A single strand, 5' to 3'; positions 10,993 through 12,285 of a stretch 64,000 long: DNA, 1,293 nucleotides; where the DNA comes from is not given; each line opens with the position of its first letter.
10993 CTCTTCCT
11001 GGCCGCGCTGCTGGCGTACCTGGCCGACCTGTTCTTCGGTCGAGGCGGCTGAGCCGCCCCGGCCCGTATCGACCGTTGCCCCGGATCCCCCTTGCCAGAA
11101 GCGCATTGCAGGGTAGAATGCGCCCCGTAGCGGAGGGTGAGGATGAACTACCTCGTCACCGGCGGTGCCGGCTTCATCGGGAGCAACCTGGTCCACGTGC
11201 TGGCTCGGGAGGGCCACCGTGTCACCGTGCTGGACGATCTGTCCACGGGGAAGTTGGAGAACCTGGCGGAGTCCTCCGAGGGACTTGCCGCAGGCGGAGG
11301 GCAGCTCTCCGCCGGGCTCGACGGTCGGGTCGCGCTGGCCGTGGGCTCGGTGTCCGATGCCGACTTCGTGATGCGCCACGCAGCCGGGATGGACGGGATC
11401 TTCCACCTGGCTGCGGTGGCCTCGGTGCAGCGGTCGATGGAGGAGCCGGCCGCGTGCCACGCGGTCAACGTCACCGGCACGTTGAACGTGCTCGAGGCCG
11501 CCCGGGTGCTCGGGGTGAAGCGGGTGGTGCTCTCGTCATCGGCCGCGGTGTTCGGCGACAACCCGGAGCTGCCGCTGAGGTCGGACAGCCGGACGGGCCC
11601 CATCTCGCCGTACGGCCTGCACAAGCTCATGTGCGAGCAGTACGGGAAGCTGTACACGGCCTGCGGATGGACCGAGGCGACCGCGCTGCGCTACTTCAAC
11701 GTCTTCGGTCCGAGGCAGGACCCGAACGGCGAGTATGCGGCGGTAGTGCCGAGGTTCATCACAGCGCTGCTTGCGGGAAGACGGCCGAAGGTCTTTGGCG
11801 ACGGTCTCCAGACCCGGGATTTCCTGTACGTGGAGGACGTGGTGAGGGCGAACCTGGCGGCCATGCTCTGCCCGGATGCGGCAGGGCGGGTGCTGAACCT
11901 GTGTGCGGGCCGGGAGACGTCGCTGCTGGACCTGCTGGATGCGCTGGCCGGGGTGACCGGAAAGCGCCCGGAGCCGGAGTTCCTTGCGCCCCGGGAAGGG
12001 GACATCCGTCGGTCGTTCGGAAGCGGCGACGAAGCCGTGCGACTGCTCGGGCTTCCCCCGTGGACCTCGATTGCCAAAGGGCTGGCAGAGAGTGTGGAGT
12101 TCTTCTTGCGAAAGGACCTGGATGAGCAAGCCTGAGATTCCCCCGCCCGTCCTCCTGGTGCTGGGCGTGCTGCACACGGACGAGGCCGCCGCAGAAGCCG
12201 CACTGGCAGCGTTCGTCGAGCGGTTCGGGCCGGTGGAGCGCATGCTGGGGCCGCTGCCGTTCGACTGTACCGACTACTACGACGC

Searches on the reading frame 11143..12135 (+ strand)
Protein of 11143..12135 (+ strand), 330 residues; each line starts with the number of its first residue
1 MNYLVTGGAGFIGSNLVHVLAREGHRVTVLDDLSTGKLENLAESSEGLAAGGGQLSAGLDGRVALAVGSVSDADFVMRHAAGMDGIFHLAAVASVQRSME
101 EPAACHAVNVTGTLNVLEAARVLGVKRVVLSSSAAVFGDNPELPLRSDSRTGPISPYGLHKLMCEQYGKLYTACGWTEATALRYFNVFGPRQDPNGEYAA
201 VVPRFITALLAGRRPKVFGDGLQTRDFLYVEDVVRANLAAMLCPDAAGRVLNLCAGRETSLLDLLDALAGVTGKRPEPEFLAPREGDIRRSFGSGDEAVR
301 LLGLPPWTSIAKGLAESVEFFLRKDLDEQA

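Call 37: find_encoding_contigs(protein=window:11143-12135:+, flank=10000, max_places=4)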
Protein window:11143-12135:+ (330 aa): 2 contigs read that carry it; 2 places shown.
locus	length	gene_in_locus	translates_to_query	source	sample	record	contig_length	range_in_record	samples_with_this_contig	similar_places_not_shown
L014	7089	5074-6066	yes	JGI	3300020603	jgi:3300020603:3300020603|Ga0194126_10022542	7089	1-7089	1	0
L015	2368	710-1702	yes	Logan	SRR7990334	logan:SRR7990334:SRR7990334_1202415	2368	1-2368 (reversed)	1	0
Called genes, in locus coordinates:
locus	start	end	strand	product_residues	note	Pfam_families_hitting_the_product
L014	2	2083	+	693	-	?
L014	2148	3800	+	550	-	PF02554:CstA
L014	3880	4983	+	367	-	PF00069:Pkinase, PF03109:ABC1 (faint), PF07714:PK_Tyr_Ser-Thr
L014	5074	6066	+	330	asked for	PF01073:3Beta_HSD, PF01370:Epimerase, PF02719:Polysacc_synt_2, PF04321:RmlD_sub_bind, PF07993:NAD_binding_4, PF13460:NAD_binding_10 (faint), PF16363:GDP_Man_Dehyd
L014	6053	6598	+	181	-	PF14385:DUF4416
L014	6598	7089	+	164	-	?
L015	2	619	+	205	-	?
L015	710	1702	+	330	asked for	PF01073:3Beta_HSD, PF01370:Epimerase, PF02719:Polysacc_synt_2, PF04321:RmlD_sub_bind, PF07993:NAD_binding_4, PF13460:NAD_binding_10 (faint), PF16363:GDP_Man_Dehyd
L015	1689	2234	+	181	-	PF14385:DUF4416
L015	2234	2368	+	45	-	?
